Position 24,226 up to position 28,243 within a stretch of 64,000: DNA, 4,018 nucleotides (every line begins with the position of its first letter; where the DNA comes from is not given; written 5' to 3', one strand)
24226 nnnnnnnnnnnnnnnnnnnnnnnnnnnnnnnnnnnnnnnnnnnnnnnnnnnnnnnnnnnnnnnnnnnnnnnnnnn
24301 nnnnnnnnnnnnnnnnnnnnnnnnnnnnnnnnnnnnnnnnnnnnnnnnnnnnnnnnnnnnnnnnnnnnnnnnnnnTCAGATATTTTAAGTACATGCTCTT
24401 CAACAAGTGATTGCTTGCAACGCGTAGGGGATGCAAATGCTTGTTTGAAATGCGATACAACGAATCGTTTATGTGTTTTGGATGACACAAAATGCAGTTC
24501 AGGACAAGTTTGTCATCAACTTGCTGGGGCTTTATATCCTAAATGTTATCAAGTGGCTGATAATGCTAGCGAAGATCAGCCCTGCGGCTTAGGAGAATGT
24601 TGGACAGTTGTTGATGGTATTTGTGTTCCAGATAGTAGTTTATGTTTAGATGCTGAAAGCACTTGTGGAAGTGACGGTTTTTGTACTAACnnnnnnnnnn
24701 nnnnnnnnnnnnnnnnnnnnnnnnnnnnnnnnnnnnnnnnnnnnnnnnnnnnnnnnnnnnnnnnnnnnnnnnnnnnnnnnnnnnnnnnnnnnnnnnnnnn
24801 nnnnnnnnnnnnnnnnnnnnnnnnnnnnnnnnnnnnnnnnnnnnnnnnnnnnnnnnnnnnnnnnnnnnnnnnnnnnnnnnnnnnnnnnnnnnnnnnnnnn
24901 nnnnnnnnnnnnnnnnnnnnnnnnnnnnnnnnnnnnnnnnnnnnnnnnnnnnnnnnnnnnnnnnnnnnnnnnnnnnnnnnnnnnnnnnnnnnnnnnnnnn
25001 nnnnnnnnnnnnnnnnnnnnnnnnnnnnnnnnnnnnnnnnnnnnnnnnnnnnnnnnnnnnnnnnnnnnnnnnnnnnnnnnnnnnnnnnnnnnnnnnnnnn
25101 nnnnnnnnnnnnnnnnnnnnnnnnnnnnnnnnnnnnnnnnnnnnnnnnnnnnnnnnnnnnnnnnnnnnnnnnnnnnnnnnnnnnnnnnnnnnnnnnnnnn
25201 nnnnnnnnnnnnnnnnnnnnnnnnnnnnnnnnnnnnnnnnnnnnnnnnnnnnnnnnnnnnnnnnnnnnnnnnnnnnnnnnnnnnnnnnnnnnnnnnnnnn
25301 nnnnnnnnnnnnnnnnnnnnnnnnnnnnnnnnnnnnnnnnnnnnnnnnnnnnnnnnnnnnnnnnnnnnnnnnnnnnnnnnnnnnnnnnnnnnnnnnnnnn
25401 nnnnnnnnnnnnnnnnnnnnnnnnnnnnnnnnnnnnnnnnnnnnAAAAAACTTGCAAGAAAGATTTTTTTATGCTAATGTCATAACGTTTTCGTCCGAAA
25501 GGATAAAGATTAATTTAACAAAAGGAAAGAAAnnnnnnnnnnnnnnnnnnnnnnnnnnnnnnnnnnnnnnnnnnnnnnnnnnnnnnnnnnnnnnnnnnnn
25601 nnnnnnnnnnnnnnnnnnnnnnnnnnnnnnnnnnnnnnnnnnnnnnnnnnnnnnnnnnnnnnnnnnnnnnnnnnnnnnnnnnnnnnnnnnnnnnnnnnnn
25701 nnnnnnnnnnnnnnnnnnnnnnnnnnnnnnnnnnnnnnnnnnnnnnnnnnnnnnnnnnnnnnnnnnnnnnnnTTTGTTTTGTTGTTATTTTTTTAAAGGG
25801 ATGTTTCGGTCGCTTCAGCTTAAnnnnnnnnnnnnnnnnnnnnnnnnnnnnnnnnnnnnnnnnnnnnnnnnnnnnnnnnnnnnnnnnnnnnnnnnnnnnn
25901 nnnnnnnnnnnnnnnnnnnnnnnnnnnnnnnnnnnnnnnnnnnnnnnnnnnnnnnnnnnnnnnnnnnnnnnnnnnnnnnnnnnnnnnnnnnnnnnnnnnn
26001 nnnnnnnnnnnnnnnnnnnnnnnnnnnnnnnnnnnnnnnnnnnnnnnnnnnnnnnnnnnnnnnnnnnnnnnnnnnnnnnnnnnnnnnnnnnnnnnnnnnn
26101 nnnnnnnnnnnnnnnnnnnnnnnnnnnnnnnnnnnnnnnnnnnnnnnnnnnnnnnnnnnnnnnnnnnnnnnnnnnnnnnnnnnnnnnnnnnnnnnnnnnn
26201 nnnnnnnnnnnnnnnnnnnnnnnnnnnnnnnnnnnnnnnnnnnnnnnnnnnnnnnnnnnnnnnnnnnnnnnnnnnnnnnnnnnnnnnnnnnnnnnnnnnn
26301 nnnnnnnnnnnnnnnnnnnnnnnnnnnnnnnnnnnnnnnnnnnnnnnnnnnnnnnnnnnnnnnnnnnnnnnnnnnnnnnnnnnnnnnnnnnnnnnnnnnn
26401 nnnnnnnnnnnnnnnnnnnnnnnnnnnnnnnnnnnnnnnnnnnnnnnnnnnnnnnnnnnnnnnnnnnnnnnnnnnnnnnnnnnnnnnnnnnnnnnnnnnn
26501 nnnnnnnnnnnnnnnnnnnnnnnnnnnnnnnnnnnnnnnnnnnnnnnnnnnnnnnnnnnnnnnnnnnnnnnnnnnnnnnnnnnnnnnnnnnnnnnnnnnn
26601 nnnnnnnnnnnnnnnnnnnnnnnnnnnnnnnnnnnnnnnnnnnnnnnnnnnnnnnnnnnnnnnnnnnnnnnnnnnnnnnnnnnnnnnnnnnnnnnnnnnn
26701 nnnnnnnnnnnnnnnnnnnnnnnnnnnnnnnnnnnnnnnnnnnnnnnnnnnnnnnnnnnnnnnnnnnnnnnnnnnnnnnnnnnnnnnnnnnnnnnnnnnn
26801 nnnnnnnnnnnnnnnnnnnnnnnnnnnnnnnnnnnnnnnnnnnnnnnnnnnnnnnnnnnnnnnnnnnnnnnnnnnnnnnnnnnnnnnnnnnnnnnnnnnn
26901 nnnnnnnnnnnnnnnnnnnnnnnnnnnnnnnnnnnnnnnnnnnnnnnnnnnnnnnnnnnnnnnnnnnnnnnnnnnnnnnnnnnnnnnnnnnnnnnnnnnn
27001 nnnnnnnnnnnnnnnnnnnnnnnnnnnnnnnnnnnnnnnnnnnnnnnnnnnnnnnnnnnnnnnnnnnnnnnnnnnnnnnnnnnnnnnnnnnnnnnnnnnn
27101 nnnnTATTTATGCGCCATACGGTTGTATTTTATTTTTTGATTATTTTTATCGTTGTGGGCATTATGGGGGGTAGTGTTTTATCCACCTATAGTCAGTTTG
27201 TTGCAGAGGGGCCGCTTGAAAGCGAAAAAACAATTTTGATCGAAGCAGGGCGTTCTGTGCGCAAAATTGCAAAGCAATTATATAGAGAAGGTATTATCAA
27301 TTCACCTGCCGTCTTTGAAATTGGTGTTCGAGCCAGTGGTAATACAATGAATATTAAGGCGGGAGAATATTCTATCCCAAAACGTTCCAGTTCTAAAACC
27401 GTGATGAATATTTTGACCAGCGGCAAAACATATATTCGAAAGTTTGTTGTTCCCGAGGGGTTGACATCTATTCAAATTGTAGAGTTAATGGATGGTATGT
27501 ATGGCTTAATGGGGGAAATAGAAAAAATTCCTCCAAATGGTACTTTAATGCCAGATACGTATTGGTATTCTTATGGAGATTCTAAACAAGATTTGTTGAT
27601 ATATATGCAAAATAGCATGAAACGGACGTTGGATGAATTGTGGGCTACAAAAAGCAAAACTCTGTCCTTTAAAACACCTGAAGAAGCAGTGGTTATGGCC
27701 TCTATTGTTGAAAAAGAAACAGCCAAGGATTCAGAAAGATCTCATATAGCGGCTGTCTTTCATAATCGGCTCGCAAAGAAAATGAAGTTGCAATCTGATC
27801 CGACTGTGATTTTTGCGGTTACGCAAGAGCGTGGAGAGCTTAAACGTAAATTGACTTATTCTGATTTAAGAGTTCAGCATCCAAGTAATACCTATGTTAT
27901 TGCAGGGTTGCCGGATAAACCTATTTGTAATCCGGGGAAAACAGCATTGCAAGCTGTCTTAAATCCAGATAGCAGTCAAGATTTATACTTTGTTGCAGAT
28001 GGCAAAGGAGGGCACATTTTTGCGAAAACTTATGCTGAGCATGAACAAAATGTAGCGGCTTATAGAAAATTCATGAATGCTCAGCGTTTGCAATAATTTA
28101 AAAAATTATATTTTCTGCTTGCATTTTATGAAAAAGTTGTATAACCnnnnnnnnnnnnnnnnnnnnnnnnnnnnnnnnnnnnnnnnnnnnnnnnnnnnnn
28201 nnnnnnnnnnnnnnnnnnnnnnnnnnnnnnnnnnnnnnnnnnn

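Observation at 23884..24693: Prepilin-like protein with an atypical +1 Arg and a 19-Cys C-terminal module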

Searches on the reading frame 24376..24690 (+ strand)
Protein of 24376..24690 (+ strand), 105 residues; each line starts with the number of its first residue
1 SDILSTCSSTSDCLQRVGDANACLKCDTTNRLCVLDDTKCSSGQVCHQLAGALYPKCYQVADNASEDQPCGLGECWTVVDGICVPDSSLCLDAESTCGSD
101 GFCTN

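Call 46: search_solved_structures(query=window:24376-24690:+, max_evalue=10)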
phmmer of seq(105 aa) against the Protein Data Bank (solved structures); distinct sequences matched with E-value up to 10: 1.
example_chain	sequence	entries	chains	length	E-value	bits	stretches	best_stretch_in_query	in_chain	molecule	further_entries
8eaw_a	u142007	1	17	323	0.73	13.4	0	6-33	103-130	Capsid protein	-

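Call 59: predict_structure(alignment_id=A4)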
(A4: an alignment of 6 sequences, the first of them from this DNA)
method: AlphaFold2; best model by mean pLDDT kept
length: 105 residues; sequences in the alignment: 6
mean_pLDDT: 88.0   pTM: 0.72
mean pLDDT of the five models: 88.0, 87.7, 87.1, 86.9, 86.7
residues with pLDDT >= 90: 61; 70-90: 40; 50-70: 2; < 50: 2
segments of 3 or more residues with pLDDT < 50: none
pLDDT, mean of each block of 10 residues (from residue 1): 72 86 90 92 91 89 87 90 92 88 90
secondary structure, 60 per line:
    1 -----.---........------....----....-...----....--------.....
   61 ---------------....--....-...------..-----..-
elements in order: H10-17 E24-27 E32-35 E44-47 E56-60 E76-79 E82-85

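Call 67: fold_search(model_id=the predicted structure, library=pdb)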
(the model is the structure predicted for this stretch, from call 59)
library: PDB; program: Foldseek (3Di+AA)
matches with E <= 10: 41; with E <= 0.001: 0
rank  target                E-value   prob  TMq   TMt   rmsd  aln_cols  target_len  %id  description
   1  5o57_MODEL_1_A        1.1e+00  0.11  0.21  0.22   7.7        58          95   22  Solution Structure of the N-terminal Region of Dkk4 (released 2018-06-13)
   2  8dfg_A                1.3e+00  0.06  0.17  0.19  10.7        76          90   12  Crystal structure of potently neutralizing human monoclonal antibody 42D6 Fab in complex with MSP1-19 (released 2022-10-12)
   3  1z3g_A                1.5e+00  0.03  0.17  0.12  13.0        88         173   16  Crystal structure of complex between Pvs25 and Fab fragment of malaria transmission blocking antibody 2A8 (released 2005-12-06)
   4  10ft_B                1.6e+00  0.04  0.19  0.11  13.0        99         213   16  Cryo-EM structure of receptor tyrosine kinase ROS1 in complex with NELL2 (released 2026-02-25)
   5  8cdd_A                1.8e+00  0.03  0.13  0.04   9.3        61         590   28  PfRH5-PfCyRPA-PfRIPR complex from Plasmodium falciparum bound to antibody Cy.003 (released 2023-10-25)
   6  8t6j_A                2.0e+00  0.03  0.18  0.04  12.4        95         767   18  CDPPB-bound inactive mGlu5 (released 2023-10-11)
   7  9gjg_H                2.4e+00  0.03  0.19  0.04  12.3       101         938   23  Entamoeba histolytica Gal/GalNAc lectin bound to monoclonal antibody CP33-H/L-LA22 (released 2026-02-11)
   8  9ged_B                2.8e+00  0.04  0.22  0.15  11.1        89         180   12  Entamoeba histolytica Gal/GalNAc lectin heavy chain residues 808-992 (released 2026-02-11)
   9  9gja_H                2.8e+00  0.03  0.19  0.05  11.0        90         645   23  Entamoeba histolytica Gal/GalNAc lectin, mode 1 (released 2026-02-11)
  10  9gjf_H                2.8e+00  0.02  0.17  0.04  14.0       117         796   14  Entamoeba histolytica Gal/GalNAc lectin in presence of monoclonal antibody CP33-H/L-LA22, mode 3 (released 2026-02-11)
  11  8ezm_A                2.9e+00  0.02  0.17  0.13  13.1        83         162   16  Pfs25 in complex with transmission-reducing antibody AS01-63 (released 2023-08-16)
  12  9ged_C                3.3e+00  0.03  0.22  0.15  11.2        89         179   12  Entamoeba histolytica Gal/GalNAc lectin heavy chain residues 808-992 (released 2026-02-11)
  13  1n1i_D                3.5e+00  0.03  0.17  0.20  10.5        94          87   15  The structure of MSP-1(19) from Plasmodium knowlesi (released 2003-02-25)
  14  7z0s_B                3.8e+00  0.04  0.17  0.12   9.4        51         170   24  Structure of the Escherichia coli formate hydrogenlyase complex (anaerobic preparation, without formate dehydrogenase  (released 2022-09-28)
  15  4cdk_G                4.3e+00  0.03  0.18  0.18  11.1        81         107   18  Structure of ZNRF3-RSPO1 (released 2014-01-08)
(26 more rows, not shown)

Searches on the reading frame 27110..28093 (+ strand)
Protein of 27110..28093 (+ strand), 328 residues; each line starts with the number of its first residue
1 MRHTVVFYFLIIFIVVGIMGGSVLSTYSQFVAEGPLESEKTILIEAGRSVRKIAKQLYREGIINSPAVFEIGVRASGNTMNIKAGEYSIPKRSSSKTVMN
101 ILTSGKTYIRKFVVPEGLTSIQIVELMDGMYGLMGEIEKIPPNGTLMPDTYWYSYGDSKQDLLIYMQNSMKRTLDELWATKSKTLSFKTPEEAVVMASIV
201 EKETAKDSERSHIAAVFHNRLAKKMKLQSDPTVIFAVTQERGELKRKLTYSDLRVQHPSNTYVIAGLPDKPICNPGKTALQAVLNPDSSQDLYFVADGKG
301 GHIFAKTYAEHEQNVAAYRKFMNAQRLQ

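Call 13: find_related_loci(query=window:27110-28093:+, collection=genome_contigs, flank=10000)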
Query window:27110-28093:+ (328 aa) in genome_contigs; peptide patterns used: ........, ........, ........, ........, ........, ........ (x = any residue, [..] = any of these).
600 stretches matched a pattern (row limit reached: there are more); 72 encode a relative of the query (tblastn E <= 1e-3); 72 distinct loci.
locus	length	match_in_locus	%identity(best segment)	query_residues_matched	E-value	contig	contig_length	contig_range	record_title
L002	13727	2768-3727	59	1-320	1e-132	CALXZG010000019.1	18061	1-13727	MAG: uncultured Alphaproteobacteria bacterium isolate BRZ_KG__bin33 genome assembly, contig: BRZ_KG__NODE_4135_length_18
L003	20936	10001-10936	43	7-321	5e-85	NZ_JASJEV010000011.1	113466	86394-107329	Chelatococcus albus strain SYSU G07232 NODE_11_length_113466_cov_288.717556, whole genome shotgun sequence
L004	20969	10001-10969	42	1-319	3e-83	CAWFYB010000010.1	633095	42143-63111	MAG: uncultured proteobacterium isolate MFD05442.bin.2.110 genome assembly, contig: contig_7306, whole genome shotgun se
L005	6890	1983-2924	42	6-321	9e-83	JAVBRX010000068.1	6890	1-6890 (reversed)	MAG: Microvirga sp. isolate EPI_MAG_00208 c_000010297984, whole genome shotgun sequence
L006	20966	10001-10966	43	4-327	1e-82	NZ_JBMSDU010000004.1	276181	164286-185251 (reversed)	Ancylobacter sp. VNQ12 contig4, whole genome shotgun sequence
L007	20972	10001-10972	43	13-328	1e-81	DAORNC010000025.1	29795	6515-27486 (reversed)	MAG TPA_asm: Rhabdaerophilum sp. isolate AMR_MDS_5457 NODE_1184_length_29795_cov_2.970242, whole genome shotgun sequence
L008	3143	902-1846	43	4-321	1e-81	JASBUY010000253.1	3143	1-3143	MAG: Aquabacter sp. isolate BWSM_87 k141_122505, whole genome shotgun sequence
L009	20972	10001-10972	43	13-328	3e-80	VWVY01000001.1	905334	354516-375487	Rhizobiales bacterium SYSU XM002 Scaffold1, whole genome shotgun sequence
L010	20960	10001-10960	42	4-325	4e-80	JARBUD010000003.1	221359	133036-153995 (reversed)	MAG: Xanthobacteraceae bacterium isolate L_E1_T20_C_bin.47 scaffold_65, whole genome shotgun sequence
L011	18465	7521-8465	42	4-321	2e-79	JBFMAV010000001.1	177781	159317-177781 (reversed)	MAG: Pseudomonadota bacterium isolate MAG147 MAG147_1, whole genome shotgun sequence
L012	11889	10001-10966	41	9-325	3e-79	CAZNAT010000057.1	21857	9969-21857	MAG TPA_asm: uncultured Methylobacterium sp. isolate binchicken_co266_171 genome assembly, contig: NODE_3891_length_2185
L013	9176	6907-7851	42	6-325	6e-78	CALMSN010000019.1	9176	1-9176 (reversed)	MAG TPA_asm: uncultured Xanthobacter sp. isolate SRR2107171_bin.7_CONCOCT_v1.1_MAG genome assembly, contig: ERZ794917.24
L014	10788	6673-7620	43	20-325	4e-78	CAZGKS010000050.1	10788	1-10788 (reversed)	MAG TPA_asm: uncultured Methylobacterium sp. isolate SRP296810_co1_350 genome assembly, contig: NODE_7567_length_10788_c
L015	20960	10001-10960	41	3-324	9e-76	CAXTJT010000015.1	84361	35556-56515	MAG TPA_asm: uncultured Tardiphaga sp. isolate public_SRR11456921_metawrap_bin.19 genome assembly, contig: public_SRR114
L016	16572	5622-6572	40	4-321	9e-76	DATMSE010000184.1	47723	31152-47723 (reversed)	MAG TPA_asm: Xanthobacteraceae bacterium isolate SMAG_U12977 k141_71976, whole genome shotgun sequence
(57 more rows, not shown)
